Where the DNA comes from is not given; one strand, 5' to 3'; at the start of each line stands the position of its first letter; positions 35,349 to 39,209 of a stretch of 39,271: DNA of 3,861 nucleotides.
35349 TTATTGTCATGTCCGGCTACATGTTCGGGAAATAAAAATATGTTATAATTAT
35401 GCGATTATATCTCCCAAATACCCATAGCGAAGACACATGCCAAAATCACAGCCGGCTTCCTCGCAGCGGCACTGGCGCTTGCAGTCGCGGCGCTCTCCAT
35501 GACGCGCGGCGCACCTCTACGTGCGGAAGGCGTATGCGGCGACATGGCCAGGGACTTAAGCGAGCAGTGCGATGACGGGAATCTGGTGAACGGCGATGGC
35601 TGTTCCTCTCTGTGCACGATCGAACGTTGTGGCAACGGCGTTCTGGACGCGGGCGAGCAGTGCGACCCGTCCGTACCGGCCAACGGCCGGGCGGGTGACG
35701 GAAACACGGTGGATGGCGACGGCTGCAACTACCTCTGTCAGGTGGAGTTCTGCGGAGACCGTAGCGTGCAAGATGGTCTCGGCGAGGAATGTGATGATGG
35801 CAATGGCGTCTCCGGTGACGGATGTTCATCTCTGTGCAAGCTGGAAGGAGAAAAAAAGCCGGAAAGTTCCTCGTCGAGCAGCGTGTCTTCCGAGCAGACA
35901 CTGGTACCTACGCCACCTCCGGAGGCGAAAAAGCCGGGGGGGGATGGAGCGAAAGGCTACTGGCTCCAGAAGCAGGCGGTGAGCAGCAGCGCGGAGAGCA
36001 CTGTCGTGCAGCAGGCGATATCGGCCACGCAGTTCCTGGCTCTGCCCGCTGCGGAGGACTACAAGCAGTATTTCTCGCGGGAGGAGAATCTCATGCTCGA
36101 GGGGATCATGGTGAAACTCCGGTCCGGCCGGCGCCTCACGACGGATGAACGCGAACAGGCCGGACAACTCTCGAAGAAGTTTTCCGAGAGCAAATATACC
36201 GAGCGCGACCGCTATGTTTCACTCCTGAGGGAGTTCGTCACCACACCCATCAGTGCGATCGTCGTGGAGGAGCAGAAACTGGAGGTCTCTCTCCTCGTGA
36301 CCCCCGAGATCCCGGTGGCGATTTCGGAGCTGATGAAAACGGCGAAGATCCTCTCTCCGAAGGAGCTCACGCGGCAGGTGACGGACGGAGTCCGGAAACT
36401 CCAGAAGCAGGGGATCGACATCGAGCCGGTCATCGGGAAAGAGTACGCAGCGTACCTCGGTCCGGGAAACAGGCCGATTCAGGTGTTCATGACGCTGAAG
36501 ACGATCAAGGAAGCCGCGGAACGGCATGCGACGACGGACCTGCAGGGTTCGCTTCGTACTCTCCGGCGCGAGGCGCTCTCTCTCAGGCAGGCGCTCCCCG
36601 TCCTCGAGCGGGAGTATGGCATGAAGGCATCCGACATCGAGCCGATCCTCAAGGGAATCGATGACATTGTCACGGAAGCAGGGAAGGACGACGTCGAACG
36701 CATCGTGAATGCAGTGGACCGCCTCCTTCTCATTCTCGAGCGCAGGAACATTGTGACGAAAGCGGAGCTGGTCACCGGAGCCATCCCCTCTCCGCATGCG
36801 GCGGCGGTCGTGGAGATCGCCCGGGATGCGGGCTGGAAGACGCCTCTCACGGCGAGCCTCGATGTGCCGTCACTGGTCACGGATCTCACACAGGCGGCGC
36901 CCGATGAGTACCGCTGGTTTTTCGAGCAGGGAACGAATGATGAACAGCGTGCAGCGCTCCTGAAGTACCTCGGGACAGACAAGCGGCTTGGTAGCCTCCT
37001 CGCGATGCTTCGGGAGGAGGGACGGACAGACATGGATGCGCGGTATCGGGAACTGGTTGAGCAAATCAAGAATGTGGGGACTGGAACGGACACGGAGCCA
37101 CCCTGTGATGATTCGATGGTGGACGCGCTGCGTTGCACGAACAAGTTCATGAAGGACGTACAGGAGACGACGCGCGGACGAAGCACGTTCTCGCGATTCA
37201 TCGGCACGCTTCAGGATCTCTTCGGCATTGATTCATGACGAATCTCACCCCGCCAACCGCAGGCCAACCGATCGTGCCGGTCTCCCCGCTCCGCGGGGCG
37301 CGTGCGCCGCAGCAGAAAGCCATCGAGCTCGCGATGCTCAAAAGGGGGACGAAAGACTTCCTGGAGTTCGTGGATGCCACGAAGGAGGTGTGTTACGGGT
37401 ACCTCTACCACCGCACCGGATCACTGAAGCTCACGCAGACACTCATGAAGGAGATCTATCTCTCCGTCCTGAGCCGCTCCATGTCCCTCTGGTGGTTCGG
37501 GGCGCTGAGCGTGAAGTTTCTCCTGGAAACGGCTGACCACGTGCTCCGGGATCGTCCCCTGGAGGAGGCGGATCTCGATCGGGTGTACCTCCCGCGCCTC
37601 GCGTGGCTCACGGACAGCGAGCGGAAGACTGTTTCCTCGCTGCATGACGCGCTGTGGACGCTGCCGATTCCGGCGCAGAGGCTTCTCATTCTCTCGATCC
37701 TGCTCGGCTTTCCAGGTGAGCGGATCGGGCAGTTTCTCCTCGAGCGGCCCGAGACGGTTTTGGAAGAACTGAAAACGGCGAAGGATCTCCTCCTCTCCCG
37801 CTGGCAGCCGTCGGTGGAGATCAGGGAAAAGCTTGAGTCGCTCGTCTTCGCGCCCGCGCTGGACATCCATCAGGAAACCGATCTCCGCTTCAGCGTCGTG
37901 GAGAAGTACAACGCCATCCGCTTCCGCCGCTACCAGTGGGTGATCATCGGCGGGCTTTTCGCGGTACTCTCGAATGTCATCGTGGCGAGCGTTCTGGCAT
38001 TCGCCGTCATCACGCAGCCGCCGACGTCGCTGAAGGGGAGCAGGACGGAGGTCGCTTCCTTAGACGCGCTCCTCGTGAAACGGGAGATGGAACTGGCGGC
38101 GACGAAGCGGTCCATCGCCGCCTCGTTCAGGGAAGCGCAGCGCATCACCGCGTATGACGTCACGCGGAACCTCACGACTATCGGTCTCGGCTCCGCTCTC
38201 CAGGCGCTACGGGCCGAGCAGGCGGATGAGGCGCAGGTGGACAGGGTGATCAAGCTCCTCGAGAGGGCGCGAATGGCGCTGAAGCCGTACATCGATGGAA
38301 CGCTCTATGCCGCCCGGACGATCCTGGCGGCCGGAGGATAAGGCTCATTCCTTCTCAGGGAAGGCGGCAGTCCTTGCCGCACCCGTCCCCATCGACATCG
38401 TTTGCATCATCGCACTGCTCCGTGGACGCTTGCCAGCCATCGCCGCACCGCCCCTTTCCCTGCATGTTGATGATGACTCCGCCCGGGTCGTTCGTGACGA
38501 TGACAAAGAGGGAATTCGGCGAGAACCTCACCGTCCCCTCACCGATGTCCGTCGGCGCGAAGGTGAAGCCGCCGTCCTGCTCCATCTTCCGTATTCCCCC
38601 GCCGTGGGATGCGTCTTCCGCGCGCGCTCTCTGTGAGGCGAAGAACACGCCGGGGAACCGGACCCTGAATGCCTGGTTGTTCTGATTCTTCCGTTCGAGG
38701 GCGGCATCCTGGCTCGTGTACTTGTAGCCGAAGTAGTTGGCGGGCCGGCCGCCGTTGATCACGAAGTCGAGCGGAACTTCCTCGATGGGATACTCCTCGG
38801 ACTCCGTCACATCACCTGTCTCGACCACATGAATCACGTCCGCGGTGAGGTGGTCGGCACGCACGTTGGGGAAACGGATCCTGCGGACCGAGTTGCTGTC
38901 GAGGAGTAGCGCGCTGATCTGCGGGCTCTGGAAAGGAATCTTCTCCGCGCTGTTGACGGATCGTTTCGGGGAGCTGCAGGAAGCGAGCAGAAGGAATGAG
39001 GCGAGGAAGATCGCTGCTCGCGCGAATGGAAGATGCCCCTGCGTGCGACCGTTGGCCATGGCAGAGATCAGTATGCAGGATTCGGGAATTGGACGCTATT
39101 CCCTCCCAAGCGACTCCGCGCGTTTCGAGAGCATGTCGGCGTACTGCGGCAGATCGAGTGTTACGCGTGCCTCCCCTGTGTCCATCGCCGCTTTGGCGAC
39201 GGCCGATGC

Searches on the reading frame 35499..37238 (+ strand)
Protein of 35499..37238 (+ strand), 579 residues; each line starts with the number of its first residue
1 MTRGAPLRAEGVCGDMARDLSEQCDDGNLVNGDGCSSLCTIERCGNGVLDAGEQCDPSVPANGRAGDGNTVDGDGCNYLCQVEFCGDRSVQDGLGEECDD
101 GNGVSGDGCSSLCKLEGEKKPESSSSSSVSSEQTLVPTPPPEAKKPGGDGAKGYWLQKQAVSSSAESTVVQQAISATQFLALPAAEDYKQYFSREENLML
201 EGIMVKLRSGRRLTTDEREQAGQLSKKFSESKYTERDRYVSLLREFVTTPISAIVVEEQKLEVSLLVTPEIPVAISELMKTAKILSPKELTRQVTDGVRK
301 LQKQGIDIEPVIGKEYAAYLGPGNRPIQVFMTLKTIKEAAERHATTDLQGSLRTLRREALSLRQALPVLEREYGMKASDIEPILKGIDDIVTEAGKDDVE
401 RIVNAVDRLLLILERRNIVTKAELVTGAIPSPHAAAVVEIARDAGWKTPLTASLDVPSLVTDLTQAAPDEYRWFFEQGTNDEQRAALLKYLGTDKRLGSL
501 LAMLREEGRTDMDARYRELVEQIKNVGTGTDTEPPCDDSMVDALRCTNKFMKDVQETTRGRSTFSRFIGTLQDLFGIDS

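Call 16: search_protein_families(library=pfam, proteins=[window:35499-37238:+], max_evalue=0.01)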
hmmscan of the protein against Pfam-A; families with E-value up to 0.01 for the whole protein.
window:35499-37238:+ (579 aa): 1 family
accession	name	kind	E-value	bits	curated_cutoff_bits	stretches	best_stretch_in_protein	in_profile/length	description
PF13948.11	DUF4215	-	1.2e-09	38.8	27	2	12-39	20-46/47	Domain of unknown function (DUF4215)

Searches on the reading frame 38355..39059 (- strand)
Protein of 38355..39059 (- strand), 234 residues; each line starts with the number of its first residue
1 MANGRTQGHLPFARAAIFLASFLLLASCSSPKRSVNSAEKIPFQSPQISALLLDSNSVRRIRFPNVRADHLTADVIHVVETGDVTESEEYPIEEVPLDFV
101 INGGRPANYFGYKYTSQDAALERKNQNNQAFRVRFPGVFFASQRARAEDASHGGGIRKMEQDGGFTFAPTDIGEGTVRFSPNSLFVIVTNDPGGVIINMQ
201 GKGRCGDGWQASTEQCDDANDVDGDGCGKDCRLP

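Call 16: search_protein_families(library=pfam, proteins=[window:38355-39059:-], max_evalue=0.01)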
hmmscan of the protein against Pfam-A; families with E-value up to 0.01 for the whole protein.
window:38355-39059:- (234 aa): 1 family
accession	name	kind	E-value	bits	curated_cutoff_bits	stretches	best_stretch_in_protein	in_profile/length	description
PF13948.11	DUF4215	-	2.1e-05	25.2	27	1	204-231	20-46/47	Domain of unknown function (DUF4215)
